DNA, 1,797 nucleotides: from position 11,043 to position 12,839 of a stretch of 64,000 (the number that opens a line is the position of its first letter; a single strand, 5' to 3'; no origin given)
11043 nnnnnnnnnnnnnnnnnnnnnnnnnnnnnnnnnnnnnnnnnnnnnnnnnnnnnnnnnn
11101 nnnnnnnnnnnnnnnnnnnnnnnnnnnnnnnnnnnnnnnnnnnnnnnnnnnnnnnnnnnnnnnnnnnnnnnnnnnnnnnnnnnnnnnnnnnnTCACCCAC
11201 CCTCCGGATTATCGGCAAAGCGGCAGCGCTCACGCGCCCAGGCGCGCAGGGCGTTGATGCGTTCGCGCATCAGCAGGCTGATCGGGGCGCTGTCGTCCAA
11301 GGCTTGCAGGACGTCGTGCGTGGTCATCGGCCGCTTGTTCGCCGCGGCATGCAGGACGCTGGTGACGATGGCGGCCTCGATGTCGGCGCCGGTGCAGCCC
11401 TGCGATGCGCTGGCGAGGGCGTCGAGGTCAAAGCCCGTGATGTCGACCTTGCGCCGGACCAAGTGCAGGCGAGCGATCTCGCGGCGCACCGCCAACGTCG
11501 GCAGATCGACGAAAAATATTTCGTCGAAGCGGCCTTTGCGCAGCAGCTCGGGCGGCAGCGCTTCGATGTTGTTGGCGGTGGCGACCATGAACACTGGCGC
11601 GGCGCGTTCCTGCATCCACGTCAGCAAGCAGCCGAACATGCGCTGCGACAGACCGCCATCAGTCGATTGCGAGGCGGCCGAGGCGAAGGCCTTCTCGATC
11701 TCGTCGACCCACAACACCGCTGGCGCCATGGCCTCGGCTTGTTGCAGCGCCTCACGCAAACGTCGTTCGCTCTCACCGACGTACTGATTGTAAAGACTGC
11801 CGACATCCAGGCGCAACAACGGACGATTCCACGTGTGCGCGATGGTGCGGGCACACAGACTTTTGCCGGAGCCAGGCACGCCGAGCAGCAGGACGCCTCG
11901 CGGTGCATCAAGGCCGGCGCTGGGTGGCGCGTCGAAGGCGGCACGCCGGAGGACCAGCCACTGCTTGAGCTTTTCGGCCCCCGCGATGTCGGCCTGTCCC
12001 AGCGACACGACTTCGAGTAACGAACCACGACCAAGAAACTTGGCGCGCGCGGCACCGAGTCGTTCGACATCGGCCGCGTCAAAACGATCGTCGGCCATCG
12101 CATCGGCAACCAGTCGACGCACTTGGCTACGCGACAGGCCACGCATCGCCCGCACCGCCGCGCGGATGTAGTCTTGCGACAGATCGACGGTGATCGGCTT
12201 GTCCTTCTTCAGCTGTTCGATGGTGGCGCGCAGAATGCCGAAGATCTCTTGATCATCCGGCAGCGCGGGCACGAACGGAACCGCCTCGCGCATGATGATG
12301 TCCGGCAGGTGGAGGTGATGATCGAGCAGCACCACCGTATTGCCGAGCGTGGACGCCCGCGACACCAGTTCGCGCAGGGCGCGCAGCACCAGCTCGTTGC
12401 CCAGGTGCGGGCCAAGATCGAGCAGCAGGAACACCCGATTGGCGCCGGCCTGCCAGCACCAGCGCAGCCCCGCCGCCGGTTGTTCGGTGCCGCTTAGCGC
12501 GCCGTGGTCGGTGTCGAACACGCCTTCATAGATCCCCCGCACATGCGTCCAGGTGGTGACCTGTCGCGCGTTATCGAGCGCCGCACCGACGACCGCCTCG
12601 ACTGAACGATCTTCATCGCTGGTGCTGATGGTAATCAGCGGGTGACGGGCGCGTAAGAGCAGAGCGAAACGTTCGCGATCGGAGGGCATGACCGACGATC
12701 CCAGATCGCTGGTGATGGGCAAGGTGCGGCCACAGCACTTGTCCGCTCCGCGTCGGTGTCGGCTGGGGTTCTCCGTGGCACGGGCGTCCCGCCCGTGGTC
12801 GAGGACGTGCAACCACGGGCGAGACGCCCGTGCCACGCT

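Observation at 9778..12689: Translationally coupled AAA+ ATPase and membrane-anchored partner of unknown function, behind a large promoter hairpin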

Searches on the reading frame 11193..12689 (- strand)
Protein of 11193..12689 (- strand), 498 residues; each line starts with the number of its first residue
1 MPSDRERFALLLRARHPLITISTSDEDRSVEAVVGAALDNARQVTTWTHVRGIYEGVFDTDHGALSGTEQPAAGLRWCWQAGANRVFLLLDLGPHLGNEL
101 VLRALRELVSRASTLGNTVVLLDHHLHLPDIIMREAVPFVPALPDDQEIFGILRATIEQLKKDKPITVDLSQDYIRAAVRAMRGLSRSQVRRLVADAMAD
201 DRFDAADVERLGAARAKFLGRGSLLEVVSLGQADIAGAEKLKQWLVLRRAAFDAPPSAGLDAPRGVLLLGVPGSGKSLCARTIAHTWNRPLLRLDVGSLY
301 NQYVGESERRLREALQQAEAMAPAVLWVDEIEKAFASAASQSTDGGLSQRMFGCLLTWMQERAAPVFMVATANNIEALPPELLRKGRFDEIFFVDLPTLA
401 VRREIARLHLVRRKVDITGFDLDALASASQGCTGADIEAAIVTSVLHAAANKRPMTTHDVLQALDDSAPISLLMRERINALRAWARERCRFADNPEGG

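Call 5: search_protein_families(library=pfam, proteins=[window:11193-12689:-], max_evalue=0.1)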
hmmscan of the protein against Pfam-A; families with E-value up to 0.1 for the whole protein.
window:11193-12689:- (498 aa): 9 families
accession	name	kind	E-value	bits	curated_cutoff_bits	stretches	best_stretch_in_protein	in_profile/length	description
PF00004.35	AAA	-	5.3e-31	108.2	21.2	1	266-395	1-130/131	ATPase family associated with various cellular activities (AAA)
PF17862.7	AAA_lid_3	-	2.3e-06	27.5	27.2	1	420-459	2-41/45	AAA+ lid domain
PF13191.12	AAA_16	-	3.2e-05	24.9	32.6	1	262-357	23-122/167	AAA ATPase domain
PF13401.12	AAA_22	-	0.0015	19.2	27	0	267-296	9-41/130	AAA domain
PF07728.20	AAA_5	-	0.002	18.5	22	1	265-335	1-79/139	AAA domain (dynein-related subfamily)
PF05729.18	NACHT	-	0.009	16.3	26.7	1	266-291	3-28/167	NACHT domain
PF13671.12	AAA_33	-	0.0091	16.7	27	1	266-316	2-38/143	AAA domain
PF01443.25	Viral_helicase1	-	0.021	15.1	21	1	268-333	3-70/228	Viral superfamily 1 RNA helicase core domain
PF13207.12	AAA_17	-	0.027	15.2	27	0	269-341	1-71/136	AAA domain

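Call 6: search_protein_families(library=padloc, proteins=[window:11193-12689:-], max_evalue=0.1)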
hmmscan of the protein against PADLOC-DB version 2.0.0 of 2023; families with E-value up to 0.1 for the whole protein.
window:11193-12689:- (498 aa): 7 families
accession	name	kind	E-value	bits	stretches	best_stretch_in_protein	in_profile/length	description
PDLC02196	IetA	-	3.1e-22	77.5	1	256-466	115-320/374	-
PDLC02195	IetA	-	4.7e-18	63.7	1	256-453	130-321/395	-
PDLC00915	TRIP13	-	4.9e-12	43.9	2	266-460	66-284/302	TRIP13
PDLC04232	IetA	-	9.5e-12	43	1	257-383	110-234/330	-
PDLC04231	IetA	-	4.1e-10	37.9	1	253-385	107-237/262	-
PDLC00914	TRIP13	-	0.001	16.6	1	266-472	74-297/302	TRIP13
PDLC04140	mad8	-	0.024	12.2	0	261-285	25-49/314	mads_8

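Call 7: search_protein_families(library=ncbifam, proteins=[window:11193-12689:-], max_evalue=0.1)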
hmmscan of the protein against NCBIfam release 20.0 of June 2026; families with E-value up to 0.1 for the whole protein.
window:11193-12689:- (498 aa): 17 families
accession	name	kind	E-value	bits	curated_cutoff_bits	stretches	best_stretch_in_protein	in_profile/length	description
TIGR01242.2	TIGR01242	subfamily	1.6e-33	116.2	500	1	258-465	143-353/362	proteasome-activating nucleotidase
TIGR01243.1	CDC48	subfamily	1.5e-32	112.8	802.65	1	221-449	441-673/733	CDC48 family AAA ATPase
NF003069.1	PRK03992.1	subfamily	2e-32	112.8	500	1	258-465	160-370/379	proteasome-activating nucleotidase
TIGR01241.2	FtsH_fam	equivalog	1.5e-29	103.3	600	1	259-464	191-399/598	ATP-dependent zinc metalloprotease FtsH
NF047747.1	PrtsmActNtasePan2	equivalog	8e-26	91.2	700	1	257-464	179-389/397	proteasome-activating nucleotidase Pan2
NF047748.1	PrtsmActNtasePan1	equivalog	3.4e-24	85.6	750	1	257-462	176-384/405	proteasome-activating nucleotidase Pan1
NF042959.1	IteA_antiphage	equivalog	2e-22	79.9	510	1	252-461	114-317/367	anti-phage ATPase IteA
NF008004.0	PRK10733.1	equivalog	5.1e-22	77.6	1008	1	259-456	181-381/644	ATP-dependent zinc metalloprotease FtsH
NF041006.2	cell_div_CdvC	equivalog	2.2e-18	66.3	650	1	259-446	130-320/370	cell division protein CdvC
TIGR03689.1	pup_AAA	equivalog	8.6e-14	51.1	504.75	1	258-443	211-408/512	proteasome ATPase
TIGR00763.1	lon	equivalog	1.7e-06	26.9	608.05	1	267-425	357-526/795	endopeptidase La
NF003745.1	PRK05342.1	equivalog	3.8e-05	22.7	359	1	266-338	112-190/418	ATP-dependent Clp protease ATP-binding subunit ClpX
TIGR00382.1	clpX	equivalog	0.00018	20.6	370.75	1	266-335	120-195/414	ATP-dependent protease ATP-binding subunit ClpX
TIGR02639.1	ClpA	equivalog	0.028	12.6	993.15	1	291-339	244-294/734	ATP-dependent Clp protease ATP-binding subunit ClpA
NF008263.0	PRK11034.1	equivalog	0.039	11.8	1350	1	292-340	246-296/758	ATP-dependent Clp protease ATP-binding subunit ClpA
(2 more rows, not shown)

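Call 15: search_solved_structures(query=window:11193-12689:-, max_evalue=0.001)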
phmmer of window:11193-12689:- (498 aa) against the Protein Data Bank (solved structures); distinct sequences matched with E-value up to 0.001: 278 (the best 60 are shown).
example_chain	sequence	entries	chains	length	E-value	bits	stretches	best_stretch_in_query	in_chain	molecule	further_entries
6oaa_B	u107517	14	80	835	2.1e-55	191.7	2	257-447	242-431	Cell division control protein 48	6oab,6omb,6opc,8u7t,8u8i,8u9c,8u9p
8dar_A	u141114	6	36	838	2.1e-55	191.7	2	257-447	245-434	Cell division control protein 48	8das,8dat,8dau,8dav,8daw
6oa9_A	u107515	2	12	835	5.3e-55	190.4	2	257-447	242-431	Cell division control protein 48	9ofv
6chs_H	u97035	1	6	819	1.4e-54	189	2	211-439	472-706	Putative cell division control protein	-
5vc7_A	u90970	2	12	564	5.2e-53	183.8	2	256-452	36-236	VCP-like ATPase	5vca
5g4g_A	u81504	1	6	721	9.5e-53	182.9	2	252-452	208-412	VCP-LIKE ATPASE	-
5g4f_A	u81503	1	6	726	9.8e-53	182.9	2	253-452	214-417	VCP-LIKE ATPASE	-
7wub_C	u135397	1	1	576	1.4e-52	182.4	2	256-454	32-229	Transitional endoplasmic reticulum ATPase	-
7wub_D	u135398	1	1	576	1.5e-52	182.3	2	256-454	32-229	Transitional endoplasmic reticulum ATPase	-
6mck_A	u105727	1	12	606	2.8e-52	181.4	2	257-454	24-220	Transitional endoplasmic reticulum ATPase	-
7rlj_A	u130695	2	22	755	3.3e-52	181.1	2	247-454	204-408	Transitional endoplasmic reticulum ATPase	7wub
8yka_A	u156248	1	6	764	3.5e-52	181.1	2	247-454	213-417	Transitional endoplasmic reticulum ATPase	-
7mdm_B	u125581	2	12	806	3.9e-52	180.9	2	247-454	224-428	Transitional endoplasmic reticulum ATPase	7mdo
7y4w_A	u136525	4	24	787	3.9e-52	180.9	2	247-454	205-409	Transitional endoplasmic reticulum ATPase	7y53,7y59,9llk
7bp8_A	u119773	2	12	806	4.2e-52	180.8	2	247-454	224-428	Transitional endoplasmic reticulum ATPase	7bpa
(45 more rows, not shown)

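Call 17: search_protein_families(library=phrogs, proteins=[window:11193-12689:-], max_evalue=0.01)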
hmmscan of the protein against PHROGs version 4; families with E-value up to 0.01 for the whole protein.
window:11193-12689:- (498 aa): 11 families
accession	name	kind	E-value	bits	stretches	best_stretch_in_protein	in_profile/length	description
phrog_8638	-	unknown function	2.7e-113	380.5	1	6-495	23-541/568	-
phrog_10401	-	other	2.2e-37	130.1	1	262-434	459-606/667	ATPase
phrog_3757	-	unknown function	1.4e-32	114.6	1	257-466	120-326/367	-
phrog_30773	-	unknown function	2.2e-24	86.7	1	233-453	163-390/666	-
phrog_9172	-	unknown function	9.9e-16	58.6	1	264-441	108-288/509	-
phrog_7485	-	unknown function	7.3e-07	29.5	1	263-398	227-363/430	-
phrog_10440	-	unknown function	2.1e-06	27.6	1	263-447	232-402/483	-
phrog_4339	-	unknown function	0.00044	20.5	1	265-339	53-128/552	-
phrog_15585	-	unknown function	0.0026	17.1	0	266-419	352-515/793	-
phrog_4871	-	other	0.0053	16.2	0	266-342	216-304/764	ATP-dependent protease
phrog_5534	-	unknown function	0.0055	17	0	267-342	31-106/273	-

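Call 18: find_homologous_proteins(query=window:11193-12689:-, max_evalue=1e-40)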
Query window:11193-12689:- (498 aa): 7999 proteins with E <= 1e-40 among 8000 candidates; the best 120 are listed.
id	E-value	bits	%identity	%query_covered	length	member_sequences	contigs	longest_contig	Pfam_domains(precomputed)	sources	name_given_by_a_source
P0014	0.0e+0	1097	100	100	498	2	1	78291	PF00004.36,PF17862.8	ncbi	-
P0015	0.0e+0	1033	93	100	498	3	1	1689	PF00004.36,PF17862.8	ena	-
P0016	9.4e-294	993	89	100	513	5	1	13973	PF00004.36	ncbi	-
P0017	2.6e-287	971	87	100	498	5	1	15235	PF00004.36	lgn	-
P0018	3.7e-263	892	82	100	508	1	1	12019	PF00004.36,PF13401.13,PF17862.8,PF13191.13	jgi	jgi:SpoVK/Ycf46/Vps4 family AAA+-type ATPase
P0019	8.1e-263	891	81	100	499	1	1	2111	PF00004.36,PF13401.13,PF17862.8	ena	-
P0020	3.1e-262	889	81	100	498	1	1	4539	PF00004.36,PF13401.13,PF17862.8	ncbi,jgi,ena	jgi:AAA+ superfamily predicted ATPase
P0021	4.4e-260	882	78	100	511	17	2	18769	PF00004.36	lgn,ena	-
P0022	5.8e-253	858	80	99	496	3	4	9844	PF00004.36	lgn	-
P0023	2.7e-240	816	76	100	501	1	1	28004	PF00004.36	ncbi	-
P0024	1.1e-227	775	71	100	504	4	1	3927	PF00004.36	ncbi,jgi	jgi:hypothetical protein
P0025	6.9e-227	772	71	100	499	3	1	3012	PF00004.36,PF17862.8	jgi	jgi:SpoVK/Ycf46/Vps4 family AAA+-type ATPase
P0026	3.9e-224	763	70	100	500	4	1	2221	PF00004.36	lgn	-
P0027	4.6e-222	756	69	100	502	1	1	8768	PF00004.36,PF17862.8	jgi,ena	-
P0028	3.7e-220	750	70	99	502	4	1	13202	PF00004.36,PF17862.8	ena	-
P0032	4.9e-164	565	58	98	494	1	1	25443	PF00004.36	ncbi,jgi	jgi:hypothetical protein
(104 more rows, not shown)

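Call 21: find_related_loci(query=window:11193-12689:-, collection=genome_contigs, flank=6000)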
Query window:11193-12689:- (498 aa) in genome_contigs; peptide patterns used: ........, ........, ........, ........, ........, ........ (x = any residue, [..] = any of these).
600 stretches matched a pattern (row limit reached: there are more); 581 encode a relative of the query (tblastn E <= 1e-3); the best 80 are kept; 80 distinct loci.
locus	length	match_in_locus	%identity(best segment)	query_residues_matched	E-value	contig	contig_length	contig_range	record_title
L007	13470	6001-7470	49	3-489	1e-146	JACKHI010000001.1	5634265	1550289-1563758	MAG: Phycisphaerales bacterium isolate HK-STAS-PLAN-14 HK-STAS-PLAN-14_1, whole genome shotgun sequence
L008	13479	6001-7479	48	4-493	4e-142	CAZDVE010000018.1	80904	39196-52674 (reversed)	MAG TPA_asm: uncultured Pirellulales bacterium isolate binchicken_co116_18 genome assembly, contig: NODE_180_length_8090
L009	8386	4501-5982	49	3-493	2e-141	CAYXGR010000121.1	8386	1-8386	MAG TPA_asm: uncultured Planctomycetaceae bacterium isolate binchicken_co275_156 genome assembly, contig: NODE_14237_len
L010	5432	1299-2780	48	3-493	3e-140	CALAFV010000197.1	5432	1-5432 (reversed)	MAG TPA_asm: uncultured Phycisphaerales bacterium isolate SRR4028131_bin.24_CONCOCT_v1.1_MAG genome assembly, contig: ER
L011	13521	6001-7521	48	2-493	1e-138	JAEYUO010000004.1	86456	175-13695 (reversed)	MAG: Planctomycetota bacterium isolate OH_CBlB_172 k127_2389250, whole genome shotgun sequence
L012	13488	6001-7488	50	3-495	1e-138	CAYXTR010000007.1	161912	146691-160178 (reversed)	MAG TPA_asm: uncultured Planctomycetales bacterium isolate SRP141376_co5_25 genome assembly, contig: NODE_130_length_161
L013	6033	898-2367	48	3-489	2e-138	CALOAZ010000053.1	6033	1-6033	MAG: uncultured Phycisphaeraceae bacterium isolate LOGT_bin.0152 genome assembly, contig: contig_126701, whole genome sh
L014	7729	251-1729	48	4-493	7e-138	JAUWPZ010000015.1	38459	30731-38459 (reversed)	MAG: Sedimentisphaerales bacterium isolate CSMAG_2489 CSMAG_2489_k141_309893_length_38459_cov_17.9902, whole genome shot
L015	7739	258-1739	47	3-493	1e-137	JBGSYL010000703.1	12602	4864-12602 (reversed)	MAG: Phycisphaeraceae bacterium isolate JTS-RE9 k141_3065310, whole genome shotgun sequence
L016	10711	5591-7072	47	3-493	4e-136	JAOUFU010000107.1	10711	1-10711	MAG: Phycisphaerae bacterium isolate 4_1_July_SF_Bin52 4_1_July_SF_Bin52_scaffold_2981_c1, whole genome shotgun sequence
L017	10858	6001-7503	48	3-498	2e-135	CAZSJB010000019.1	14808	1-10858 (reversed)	MAG TPA_asm: uncultured Tepidisphaeraceae bacterium isolate SRP268622_co1_126 genome assembly, contig: NODE_9173_length_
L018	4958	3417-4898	47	3-493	3e-136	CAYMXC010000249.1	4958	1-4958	MAG TPA_asm: uncultured Phycisphaerae bacterium isolate SRP167436_co1_20 genome assembly, contig: NODE_28310_length_4958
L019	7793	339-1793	47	3-489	3e-134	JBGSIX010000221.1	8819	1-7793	MAG: Phycisphaerales bacterium isolate JTS-AC143 k141_3389291, whole genome shotgun sequence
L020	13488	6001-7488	49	1-493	3e-133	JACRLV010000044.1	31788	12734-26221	MAG: Planctomycetota bacterium isolate NC_groundwater_1890_Pr3_B-0.1um_65_8 SR2-18-B1_coassembly_102501, whole genome sh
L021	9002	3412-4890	47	4-493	5e-133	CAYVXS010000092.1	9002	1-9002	MAG TPA_asm: uncultured Pirellulales bacterium isolate binchicken_co129_185 genome assembly, contig: NODE_25169_length_9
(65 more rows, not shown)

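Call 27: find_encoding_contigs(protein=P0016, flank=6000, max_places=1)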
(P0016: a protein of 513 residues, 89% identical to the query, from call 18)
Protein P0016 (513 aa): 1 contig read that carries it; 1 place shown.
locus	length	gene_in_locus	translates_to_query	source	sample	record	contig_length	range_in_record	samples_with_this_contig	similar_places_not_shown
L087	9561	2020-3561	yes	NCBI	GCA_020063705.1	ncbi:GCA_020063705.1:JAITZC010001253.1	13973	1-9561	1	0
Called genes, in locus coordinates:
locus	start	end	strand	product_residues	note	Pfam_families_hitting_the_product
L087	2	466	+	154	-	?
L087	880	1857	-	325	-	PF06189:5-nucleotidase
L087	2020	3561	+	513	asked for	PF00004:AAA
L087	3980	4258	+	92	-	PF04341:DUF485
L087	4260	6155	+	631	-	PF00474:SSF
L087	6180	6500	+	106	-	-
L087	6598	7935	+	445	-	PF03807:F420_oxidored (faint), PF03446:NAD_binding_2 (faint), PF00390:malic, PF03949:Malic_M (faint), PF02826:2-Hacid_dh_C (faint)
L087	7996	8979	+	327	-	-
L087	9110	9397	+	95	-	-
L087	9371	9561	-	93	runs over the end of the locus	-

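Call 28: find_encoding_contigs(protein=P0017, flank=6000, max_places=1)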
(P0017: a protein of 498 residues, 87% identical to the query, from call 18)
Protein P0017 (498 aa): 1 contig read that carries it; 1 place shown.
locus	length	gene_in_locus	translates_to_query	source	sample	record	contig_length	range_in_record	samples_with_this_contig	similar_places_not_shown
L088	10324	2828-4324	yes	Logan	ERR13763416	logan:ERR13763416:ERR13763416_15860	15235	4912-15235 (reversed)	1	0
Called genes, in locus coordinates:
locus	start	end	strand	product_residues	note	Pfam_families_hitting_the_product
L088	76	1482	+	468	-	PF00202:Aminotran_3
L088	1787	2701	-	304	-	PF06189:5-nucleotidase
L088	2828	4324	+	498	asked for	PF00004:AAA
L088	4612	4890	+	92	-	PF04341:DUF485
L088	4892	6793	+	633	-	PF00474:SSF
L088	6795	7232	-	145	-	PF22599:SecDF_P1_head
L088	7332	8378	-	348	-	PF11383:DUF3187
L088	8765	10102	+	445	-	PF03446:NAD_binding_2 (faint), PF00390:malic, PF03949:Malic_M (faint), PF02826:2-Hacid_dh_C (faint)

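Call 29: find_encoding_contigs(protein=P0023, flank=6000, max_places=1)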
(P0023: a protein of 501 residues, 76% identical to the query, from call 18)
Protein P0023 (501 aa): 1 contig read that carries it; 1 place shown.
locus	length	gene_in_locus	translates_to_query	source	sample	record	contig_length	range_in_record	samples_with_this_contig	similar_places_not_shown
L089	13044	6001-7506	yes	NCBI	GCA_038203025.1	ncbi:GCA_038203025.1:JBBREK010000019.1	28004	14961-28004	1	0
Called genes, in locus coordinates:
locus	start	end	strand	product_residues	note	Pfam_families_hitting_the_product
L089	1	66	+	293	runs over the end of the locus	PF00005:ABC_tran, PF13304:AAA_21 (faint)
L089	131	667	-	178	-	-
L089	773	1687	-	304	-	PF01507:PAPS_reduct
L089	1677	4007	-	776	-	PF10070:DabA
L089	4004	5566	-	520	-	PF00361:Proton_antipo_M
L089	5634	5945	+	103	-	-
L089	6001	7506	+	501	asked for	PF00004:AAA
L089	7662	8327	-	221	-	PF03881:Fructosamin_kin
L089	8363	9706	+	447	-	-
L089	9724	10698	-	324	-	-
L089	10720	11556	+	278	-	PF12833:HTH_18, PF00165:HTH_AraC (faint)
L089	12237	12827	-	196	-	PF13276:HTH_21, PF00665:rve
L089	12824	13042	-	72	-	?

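Call 30: find_encoding_contigs(protein=P0032, flank=6000, max_places=1)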
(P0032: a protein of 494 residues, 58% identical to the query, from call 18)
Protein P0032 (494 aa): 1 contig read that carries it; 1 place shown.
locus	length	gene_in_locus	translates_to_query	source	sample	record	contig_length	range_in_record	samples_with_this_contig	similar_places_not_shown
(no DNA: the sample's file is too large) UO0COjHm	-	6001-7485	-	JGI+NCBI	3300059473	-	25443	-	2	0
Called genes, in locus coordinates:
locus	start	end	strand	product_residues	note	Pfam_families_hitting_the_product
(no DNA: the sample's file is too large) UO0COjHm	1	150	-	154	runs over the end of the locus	PF00359:PTS_EIIA_2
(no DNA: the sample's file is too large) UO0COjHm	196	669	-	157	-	PF00359:PTS_EIIA_2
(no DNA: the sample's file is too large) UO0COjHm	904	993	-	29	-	-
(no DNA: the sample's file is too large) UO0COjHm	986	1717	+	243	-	PF22435:MRM3-like_sub_bind, PF00588:SpoU_methylase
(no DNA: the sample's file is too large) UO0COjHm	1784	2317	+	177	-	-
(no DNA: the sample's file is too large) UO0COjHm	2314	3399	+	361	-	PF00217:ATP-gua_Ptrans, PF27454:McsB_C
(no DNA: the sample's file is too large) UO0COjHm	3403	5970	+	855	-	PF02861:Clp_N, PF13191:AAA_16 (weak), PF00004:AAA, PF17871:AAA_lid_9, PF00004:AAA, PF07724:AAA_2, PF07728:AAA_5, PF10431:ClpB_D2-small, +11 more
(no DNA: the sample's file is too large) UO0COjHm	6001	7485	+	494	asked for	PF00004:AAA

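Call 60: predict_structure(alignment_id=A2)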
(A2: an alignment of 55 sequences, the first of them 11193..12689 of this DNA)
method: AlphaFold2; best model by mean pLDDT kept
length: 498 residues; sequences in the alignment: 55
mean_pLDDT: 88.0   pTM: 0.74
mean pLDDT of the five models: 88.0, 86.8, 84.6, 83.0, 81.7
residues with pLDDT >= 90: 251; 70-90: 222; 50-70: 24; < 50: 1
segments of 3 or more residues with pLDDT < 50: none
pLDDT, mean of each block of 10 residues (from residue 1): 90 96 89 94 93 75 83 95 93 93 97 96 85 91 91 91 86 87 87 88 85 76 79 80 90 81 91 89 89 84 78 88 91 67 70 89 91 85 86 94 94 92 96 93 95 96 92 89 90 78
secondary structure, 60 per line:
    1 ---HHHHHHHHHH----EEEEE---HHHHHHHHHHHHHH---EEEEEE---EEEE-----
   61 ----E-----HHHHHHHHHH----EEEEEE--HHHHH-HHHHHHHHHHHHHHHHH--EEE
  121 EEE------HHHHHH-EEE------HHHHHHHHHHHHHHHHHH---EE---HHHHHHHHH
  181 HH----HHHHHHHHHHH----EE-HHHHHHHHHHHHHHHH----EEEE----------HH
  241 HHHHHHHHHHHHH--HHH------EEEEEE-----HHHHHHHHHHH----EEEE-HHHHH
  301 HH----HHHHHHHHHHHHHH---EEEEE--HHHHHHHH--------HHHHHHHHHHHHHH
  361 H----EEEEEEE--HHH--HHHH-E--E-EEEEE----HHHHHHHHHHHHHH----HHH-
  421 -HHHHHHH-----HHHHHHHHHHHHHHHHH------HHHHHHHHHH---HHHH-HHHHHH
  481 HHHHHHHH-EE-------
elements in order: H4-13 E18-22 H26-39 E43-48 E52-55 H71-80 E85-90 H93-97 H99-115 E118-123 H130-135 E137-139 H146-163 H172-182 H187-197 H205-220 E225-228 H239-253 E265-270 H276-286 E291-294 H296-302 H307-320 E324-328 H331-338 H347-361 E366-372 H380-383 E390-394 H399-412 H422-428 H434-450 H457-466 H470-473 H475-488
